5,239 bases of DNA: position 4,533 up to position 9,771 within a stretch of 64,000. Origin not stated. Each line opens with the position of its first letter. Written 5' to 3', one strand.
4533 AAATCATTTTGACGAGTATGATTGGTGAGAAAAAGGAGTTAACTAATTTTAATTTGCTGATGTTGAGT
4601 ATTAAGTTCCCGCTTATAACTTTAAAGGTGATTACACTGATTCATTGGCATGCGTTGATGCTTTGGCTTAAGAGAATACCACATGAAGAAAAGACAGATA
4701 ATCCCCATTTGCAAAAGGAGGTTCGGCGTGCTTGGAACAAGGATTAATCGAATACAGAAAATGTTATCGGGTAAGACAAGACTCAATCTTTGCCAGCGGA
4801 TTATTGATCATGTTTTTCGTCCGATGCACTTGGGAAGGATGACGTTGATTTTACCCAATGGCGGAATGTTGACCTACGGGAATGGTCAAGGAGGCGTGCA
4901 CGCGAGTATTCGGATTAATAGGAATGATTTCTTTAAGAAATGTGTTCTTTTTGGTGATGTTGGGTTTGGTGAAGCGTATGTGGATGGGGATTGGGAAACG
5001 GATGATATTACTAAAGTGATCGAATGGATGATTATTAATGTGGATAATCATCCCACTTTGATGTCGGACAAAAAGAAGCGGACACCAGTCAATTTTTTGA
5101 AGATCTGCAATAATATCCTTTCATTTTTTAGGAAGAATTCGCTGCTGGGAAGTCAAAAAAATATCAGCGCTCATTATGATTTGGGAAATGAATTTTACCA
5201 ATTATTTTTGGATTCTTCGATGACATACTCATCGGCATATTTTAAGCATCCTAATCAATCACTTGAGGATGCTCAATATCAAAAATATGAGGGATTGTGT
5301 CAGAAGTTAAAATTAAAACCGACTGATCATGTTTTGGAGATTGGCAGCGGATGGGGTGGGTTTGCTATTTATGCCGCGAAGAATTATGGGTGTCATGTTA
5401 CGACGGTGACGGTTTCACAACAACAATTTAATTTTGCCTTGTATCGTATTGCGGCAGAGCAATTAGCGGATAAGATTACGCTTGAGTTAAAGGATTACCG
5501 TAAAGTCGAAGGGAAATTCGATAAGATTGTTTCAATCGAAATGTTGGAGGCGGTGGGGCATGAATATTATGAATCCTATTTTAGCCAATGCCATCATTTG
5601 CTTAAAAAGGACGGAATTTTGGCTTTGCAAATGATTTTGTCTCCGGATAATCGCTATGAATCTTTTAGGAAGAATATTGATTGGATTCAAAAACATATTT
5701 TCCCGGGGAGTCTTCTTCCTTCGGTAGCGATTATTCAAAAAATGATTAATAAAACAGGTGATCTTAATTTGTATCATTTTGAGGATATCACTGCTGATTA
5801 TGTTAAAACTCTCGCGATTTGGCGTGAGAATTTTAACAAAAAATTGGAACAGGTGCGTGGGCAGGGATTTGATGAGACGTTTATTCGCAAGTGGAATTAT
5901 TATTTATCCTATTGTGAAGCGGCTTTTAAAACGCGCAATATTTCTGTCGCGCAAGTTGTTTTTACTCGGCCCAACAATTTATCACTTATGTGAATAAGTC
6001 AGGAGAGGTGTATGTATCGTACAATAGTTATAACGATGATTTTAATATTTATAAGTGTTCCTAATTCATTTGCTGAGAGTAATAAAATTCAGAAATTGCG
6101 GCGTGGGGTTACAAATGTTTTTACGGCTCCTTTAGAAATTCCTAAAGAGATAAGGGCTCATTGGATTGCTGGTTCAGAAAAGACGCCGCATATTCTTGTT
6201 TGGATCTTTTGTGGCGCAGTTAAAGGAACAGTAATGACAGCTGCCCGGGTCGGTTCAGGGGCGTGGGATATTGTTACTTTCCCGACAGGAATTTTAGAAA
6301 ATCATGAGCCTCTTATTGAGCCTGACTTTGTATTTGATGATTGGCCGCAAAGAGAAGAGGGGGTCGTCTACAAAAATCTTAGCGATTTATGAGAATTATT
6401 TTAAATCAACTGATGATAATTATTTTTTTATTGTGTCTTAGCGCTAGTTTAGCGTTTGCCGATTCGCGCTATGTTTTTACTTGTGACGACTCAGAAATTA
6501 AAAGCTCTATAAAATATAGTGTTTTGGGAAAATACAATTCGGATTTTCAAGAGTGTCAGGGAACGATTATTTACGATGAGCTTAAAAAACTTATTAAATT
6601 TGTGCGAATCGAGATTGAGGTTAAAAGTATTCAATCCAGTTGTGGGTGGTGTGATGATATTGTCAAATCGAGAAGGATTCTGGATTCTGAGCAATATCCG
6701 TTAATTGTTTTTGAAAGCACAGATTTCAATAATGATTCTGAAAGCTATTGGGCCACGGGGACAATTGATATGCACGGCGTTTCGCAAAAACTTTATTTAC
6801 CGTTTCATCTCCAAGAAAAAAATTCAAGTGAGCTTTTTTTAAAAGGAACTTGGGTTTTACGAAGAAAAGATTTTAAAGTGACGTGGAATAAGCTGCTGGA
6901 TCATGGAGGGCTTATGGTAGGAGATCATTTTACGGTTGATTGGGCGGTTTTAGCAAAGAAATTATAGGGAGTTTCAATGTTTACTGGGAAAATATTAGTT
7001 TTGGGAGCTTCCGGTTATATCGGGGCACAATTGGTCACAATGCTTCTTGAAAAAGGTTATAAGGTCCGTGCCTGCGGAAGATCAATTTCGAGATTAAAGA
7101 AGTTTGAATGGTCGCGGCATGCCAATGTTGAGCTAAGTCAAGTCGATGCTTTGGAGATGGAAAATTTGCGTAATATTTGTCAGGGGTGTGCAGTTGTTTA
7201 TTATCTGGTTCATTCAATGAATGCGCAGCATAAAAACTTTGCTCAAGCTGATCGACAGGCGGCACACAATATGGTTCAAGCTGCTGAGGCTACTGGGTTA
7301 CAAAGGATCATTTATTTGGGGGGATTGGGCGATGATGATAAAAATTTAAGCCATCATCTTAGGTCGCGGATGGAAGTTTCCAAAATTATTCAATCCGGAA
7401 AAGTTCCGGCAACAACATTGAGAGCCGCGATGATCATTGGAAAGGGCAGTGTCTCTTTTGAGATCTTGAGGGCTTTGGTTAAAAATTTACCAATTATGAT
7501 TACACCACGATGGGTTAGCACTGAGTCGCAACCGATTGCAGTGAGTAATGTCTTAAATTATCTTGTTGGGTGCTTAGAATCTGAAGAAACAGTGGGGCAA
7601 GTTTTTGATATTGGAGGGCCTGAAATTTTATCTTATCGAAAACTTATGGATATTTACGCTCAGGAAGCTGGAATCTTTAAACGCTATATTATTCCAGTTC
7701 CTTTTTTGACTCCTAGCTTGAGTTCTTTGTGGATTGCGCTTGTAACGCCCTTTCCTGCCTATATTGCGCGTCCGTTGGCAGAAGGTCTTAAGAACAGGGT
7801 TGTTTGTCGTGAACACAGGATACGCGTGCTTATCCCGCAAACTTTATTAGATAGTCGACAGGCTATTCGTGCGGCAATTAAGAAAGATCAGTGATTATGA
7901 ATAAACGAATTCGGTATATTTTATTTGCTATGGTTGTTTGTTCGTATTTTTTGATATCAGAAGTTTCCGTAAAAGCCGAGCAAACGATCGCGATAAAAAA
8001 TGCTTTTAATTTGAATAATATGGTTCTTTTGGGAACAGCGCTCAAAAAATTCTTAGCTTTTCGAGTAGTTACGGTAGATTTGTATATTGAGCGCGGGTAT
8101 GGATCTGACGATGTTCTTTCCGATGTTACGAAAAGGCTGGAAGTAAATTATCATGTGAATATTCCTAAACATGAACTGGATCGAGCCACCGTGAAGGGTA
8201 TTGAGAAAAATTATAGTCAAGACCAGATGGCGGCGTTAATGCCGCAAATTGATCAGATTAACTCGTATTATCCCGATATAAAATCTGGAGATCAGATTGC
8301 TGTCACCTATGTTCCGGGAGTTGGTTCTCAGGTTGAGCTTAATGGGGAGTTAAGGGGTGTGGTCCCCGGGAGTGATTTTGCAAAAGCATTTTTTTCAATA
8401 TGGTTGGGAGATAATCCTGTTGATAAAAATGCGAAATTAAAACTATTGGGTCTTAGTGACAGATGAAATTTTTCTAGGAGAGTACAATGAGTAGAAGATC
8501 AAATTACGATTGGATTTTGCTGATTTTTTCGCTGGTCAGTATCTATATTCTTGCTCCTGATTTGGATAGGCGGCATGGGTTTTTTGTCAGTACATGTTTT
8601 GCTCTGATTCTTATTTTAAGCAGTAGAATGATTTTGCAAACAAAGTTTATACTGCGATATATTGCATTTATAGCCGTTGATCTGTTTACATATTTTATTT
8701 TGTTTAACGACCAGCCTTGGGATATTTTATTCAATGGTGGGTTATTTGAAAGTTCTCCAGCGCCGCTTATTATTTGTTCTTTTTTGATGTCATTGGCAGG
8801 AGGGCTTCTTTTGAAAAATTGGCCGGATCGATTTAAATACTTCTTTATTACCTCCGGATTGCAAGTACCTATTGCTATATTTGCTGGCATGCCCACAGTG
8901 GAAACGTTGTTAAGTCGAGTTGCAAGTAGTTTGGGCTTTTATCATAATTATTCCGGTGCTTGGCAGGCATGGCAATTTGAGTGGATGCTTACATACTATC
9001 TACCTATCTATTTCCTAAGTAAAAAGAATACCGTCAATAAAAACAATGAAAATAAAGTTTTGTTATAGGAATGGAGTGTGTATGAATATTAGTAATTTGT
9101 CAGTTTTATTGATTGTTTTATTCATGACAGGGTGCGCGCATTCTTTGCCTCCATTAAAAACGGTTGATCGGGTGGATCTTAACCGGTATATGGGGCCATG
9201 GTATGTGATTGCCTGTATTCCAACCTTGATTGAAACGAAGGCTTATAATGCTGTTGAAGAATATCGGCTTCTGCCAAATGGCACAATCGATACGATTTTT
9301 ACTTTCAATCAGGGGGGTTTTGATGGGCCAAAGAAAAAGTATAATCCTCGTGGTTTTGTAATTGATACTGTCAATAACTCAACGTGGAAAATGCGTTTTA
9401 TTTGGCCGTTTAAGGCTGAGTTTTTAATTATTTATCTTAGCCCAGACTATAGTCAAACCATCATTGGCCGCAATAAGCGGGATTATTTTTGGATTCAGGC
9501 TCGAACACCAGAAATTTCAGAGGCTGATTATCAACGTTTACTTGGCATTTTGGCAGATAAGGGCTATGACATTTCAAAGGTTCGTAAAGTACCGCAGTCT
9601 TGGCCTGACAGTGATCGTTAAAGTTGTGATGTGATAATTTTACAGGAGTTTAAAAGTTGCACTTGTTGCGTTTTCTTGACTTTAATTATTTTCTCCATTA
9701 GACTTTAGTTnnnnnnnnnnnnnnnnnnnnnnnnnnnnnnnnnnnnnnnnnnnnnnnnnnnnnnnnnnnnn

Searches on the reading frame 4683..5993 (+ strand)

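Call 70: search_protein_families(library=pfam, proteins=[window:4683-5993:+], max_evalue=0.00001)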
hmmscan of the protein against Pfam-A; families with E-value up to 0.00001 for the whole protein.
window:4683-5993:+ (436 aa): 5 families
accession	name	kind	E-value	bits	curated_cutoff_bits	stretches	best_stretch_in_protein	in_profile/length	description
PF02353.26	CMAS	-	1.6e-86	290.5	27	1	158-425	7-273/273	Mycolic acid cyclopropane synthetase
PF13649.12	Methyltransf_25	-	8.5e-12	46.1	27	1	217-311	1-97/97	Methyltransferase domain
PF08242.18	Methyltransf_12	-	4e-10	40.7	30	1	218-313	1-98/98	Methyltransferase domain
PF08241.18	Methyltransf_11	-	3.2e-09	37.7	21.2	1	218-314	1-94/95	Methyltransferase domain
PF13489.12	Methyltransf_23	-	4.2e-09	36.8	27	1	210-331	19-132/164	Methyltransferase domain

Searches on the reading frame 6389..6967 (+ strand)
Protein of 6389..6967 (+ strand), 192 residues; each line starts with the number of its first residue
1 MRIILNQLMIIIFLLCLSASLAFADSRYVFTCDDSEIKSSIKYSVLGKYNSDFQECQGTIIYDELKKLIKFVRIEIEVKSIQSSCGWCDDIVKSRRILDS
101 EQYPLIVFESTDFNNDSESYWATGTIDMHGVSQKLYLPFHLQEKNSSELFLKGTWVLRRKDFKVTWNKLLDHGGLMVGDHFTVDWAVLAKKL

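Call 70: search_protein_families(library=pfam, proteins=[window:6389-6967:+], max_evalue=0.00001)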
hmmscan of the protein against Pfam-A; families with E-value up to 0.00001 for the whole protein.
window:6389-6967:+ (192 aa): 1 family
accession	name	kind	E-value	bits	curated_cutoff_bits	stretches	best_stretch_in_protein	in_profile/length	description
PF04264.18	YceI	-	8.2e-21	75.4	23.7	1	30-186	3-147/150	YceI-like domain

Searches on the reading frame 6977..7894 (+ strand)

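Call 70: search_protein_families(library=pfam, proteins=[window:6977-7894:+], max_evalue=0.00001)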
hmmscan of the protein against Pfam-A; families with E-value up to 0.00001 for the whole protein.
window:6977-7894:+ (305 aa): 4 families
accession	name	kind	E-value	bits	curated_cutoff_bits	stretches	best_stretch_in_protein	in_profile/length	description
PF13460.12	NAD_binding_10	-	1e-17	65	27.2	1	10-133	1-126/184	NAD(P)H-binding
PF05368.20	NmrA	-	1.9e-17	64.2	27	1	4-151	3-151/298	NmrA-like family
PF01370.27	Epimerase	-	3.1e-12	46.8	20.9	1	6-115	1-114/240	NAD dependent epimerase/dehydratase family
PF01073.25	3Beta_HSD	-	3e-09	36.7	22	1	7-114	1-114/280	3-beta hydroxysteroid dehydrogenase/isomerase family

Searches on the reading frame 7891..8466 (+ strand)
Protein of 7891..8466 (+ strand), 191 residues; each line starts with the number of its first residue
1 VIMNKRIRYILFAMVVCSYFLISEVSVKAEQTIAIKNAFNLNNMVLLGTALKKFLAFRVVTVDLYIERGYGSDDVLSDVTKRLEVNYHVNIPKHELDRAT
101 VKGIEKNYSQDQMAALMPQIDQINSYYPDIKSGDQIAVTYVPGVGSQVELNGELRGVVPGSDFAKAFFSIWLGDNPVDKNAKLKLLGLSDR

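Call 70: search_protein_families(library=pfam, proteins=[window:7891-8466:+], max_evalue=0.00001)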
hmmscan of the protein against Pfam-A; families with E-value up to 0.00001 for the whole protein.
window:7891-8466:+ (191 aa): 1 family
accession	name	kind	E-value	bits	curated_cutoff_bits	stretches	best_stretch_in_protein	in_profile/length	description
PF16036.10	Chalcone_3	-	4.6e-29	102.1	27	1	30-187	10-165/165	Chalcone isomerase-like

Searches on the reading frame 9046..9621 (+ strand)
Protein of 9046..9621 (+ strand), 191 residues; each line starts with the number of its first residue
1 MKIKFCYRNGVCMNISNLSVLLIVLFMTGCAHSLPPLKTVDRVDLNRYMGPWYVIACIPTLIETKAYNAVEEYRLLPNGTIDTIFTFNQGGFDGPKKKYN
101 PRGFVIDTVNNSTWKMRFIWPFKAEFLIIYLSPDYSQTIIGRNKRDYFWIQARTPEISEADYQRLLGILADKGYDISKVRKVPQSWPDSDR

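Call 71: search_protein_families(library=pfam, proteins=[window:9046-9621:+], max_evalue=0.00001)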
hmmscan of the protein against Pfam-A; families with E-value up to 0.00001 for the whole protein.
window:9046-9621:+ (191 aa): 1 family
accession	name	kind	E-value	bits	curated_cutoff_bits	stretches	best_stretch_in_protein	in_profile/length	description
PF08212.18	Lipocalin_2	-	7.4e-37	127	24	1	43-184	1-146/146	Lipocalin-like domain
